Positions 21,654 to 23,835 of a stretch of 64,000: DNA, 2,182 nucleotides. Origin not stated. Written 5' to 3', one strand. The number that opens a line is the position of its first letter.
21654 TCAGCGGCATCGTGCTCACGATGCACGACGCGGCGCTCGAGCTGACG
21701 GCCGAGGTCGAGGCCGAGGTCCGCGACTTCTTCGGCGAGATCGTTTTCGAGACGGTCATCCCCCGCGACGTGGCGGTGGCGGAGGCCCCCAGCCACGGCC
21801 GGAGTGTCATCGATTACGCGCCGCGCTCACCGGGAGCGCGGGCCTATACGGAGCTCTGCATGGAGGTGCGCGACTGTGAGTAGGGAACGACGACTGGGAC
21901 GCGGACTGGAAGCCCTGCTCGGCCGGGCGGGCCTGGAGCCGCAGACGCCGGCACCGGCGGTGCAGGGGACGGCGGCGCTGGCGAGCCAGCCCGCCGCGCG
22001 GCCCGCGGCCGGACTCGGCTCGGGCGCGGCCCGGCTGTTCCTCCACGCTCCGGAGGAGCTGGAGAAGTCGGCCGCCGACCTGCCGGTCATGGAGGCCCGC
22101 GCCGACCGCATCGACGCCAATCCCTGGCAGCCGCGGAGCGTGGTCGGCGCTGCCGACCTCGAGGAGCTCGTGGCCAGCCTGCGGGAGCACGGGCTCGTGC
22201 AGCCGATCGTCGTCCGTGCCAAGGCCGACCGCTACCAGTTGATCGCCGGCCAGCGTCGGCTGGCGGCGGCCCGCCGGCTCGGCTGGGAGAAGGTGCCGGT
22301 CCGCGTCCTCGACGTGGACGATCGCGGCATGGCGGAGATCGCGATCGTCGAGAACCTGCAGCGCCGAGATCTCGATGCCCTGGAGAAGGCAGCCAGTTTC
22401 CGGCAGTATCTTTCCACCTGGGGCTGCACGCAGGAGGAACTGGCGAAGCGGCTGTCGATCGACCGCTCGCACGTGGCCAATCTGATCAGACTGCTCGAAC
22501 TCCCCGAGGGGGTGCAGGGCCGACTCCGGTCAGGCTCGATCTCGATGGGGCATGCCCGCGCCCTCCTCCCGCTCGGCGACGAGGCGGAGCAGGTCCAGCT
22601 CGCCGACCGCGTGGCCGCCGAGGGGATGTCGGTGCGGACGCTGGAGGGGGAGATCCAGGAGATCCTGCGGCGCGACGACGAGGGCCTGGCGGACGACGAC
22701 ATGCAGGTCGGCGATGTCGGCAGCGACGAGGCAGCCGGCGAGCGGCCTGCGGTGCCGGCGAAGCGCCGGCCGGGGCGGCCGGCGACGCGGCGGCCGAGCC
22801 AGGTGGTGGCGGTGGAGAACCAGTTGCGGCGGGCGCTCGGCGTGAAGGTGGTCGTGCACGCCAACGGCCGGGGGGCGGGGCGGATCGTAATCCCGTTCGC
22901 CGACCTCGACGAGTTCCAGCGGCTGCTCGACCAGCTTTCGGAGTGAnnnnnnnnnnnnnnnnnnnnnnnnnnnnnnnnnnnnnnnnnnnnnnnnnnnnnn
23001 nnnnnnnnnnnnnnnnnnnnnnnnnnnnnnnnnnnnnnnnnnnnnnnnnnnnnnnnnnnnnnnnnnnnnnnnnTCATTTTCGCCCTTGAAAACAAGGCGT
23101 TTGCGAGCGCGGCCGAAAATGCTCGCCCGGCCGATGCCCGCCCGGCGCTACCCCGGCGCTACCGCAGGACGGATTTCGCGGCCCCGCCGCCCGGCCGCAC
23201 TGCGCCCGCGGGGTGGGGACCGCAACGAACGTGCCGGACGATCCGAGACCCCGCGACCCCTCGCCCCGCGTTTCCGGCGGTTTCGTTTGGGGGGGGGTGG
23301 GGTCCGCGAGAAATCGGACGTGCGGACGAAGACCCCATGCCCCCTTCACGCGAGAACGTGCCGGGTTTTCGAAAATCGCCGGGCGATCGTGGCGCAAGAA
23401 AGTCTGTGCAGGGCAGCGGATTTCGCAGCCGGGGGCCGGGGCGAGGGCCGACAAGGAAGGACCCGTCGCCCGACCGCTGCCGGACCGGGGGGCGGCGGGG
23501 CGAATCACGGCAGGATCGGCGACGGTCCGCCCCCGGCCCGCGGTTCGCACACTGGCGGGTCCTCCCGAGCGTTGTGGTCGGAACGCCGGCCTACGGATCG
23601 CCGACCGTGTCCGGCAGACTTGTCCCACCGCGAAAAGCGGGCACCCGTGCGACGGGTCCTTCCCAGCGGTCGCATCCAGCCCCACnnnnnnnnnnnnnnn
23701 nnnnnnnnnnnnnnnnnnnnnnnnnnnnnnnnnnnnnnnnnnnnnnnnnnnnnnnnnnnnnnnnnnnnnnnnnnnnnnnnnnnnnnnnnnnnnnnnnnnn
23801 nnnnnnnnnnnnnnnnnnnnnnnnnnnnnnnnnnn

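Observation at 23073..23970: About 0.9 kb of GC-rich non-coding DNA at the attL side, organised as a long imperfect inverted repeat with internal direct repeats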

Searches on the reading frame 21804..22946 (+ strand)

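Call 15: search_protein_families(library=pfam, proteins=[window:21804-22946:+], max_evalue=0.01)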
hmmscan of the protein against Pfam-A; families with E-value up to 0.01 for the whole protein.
window:21804-22946:+ (380 aa): 4 families
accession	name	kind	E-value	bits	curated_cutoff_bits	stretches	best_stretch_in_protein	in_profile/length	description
PF17762.8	HTH_ParB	-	2.4e-31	108.3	22.6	1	189-287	2-100/102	ParB HTH domain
PF02195.25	ParB_N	-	1.4e-25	89.6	26.3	1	97-186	5-95/95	ParB N-terminal domain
PF23552.2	ParB_C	-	1.5e-10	40.8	23.8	1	333-378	4-49/50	ParB dimerisation domain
PF12728.13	HTH_17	-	0.0064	17.2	27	0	209-236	3-31/51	Helix-turn-helix domain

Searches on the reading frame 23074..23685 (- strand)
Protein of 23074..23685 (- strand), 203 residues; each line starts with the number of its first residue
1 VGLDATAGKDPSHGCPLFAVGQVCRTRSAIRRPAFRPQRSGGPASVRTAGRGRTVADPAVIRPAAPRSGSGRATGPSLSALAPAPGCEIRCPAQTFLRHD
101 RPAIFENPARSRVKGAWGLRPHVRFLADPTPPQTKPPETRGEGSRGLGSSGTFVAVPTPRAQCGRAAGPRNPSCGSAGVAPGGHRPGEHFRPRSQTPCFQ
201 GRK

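Call 60: search_protein_families(library=pfam, proteins=[window:23074-23685:-], max_evalue=0.1)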
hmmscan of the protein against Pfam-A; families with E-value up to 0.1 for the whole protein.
window:23074-23685:- (203 aa): 0 families
